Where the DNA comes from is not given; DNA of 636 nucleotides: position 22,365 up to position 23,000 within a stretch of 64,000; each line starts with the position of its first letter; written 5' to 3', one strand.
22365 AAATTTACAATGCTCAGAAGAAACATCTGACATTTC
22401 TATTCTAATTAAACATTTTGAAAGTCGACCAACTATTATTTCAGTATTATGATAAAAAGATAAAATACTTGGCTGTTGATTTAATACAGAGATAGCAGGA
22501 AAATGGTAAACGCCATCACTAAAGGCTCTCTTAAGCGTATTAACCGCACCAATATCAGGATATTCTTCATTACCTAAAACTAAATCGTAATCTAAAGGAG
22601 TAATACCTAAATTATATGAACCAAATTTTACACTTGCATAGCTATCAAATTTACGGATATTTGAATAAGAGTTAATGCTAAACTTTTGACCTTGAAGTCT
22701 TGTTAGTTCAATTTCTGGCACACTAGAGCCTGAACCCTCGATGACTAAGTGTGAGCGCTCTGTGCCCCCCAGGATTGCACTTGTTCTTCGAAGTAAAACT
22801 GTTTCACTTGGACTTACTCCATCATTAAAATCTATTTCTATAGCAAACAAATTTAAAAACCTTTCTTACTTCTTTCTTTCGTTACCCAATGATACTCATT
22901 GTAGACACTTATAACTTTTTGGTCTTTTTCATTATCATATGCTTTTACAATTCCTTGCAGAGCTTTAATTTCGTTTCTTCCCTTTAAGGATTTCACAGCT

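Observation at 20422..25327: Degenerate kinase-TM-HEAT protein and two FHA proteins inserted between sctV and sctJ, possibly replacing the cytoplasmic part of SctD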

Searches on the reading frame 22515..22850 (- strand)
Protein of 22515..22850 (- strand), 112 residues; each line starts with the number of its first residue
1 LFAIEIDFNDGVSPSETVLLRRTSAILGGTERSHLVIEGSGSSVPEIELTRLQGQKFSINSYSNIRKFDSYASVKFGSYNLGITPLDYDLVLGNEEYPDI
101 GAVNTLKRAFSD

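Call 55: search_solved_structures(query=A5, max_evalue=10, show_alignments=3)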
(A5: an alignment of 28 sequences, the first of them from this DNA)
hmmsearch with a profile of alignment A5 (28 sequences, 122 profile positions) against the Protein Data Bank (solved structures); distinct sequences matched with E-value up to 10: 1.
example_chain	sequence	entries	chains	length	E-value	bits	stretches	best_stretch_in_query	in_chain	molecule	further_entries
1hz4_A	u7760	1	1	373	0.86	13.1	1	20-58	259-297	MALT REGULATORY PROTEIN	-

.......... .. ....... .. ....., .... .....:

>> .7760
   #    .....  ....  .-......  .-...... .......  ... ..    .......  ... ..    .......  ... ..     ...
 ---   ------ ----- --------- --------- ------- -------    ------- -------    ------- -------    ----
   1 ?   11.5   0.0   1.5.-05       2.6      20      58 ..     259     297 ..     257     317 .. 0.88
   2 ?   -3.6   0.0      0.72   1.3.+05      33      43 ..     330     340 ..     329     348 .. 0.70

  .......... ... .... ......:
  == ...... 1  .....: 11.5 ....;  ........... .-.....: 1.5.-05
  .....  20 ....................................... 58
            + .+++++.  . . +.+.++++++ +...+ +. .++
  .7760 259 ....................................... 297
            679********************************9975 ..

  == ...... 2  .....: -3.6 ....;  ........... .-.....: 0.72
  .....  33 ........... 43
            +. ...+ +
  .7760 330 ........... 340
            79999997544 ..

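Call 56: search_protein_families(library=pfam, alignment_id=A5, max_evalue=10)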
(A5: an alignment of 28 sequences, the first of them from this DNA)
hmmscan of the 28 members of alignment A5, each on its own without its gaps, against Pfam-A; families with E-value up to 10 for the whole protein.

A. member 1, seq(112 aa): 1 family
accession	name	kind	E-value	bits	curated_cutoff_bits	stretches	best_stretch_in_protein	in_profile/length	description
PF06289.16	FlbD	-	0.14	12.2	24.7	1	47-61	2-16/59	Flagellar and Swarming motility proteins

B. families by the number of members that match (of 28 scanned): 5 families
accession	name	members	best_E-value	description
PF16697.10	Yop-YscD_cpl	1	0.047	Inner membrane component of T3SS, cytoplasmic domain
PF24860.1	FdhE_C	1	0.073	FdhE, C-terminal domain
PF19026.7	UBA_HYPK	1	0.13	HYPK UBA domain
PF06289.16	FlbD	1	0.14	Flagellar and Swarming motility proteins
PF06806.18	DUF1233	1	0.27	Putative excisionase (DUF1233)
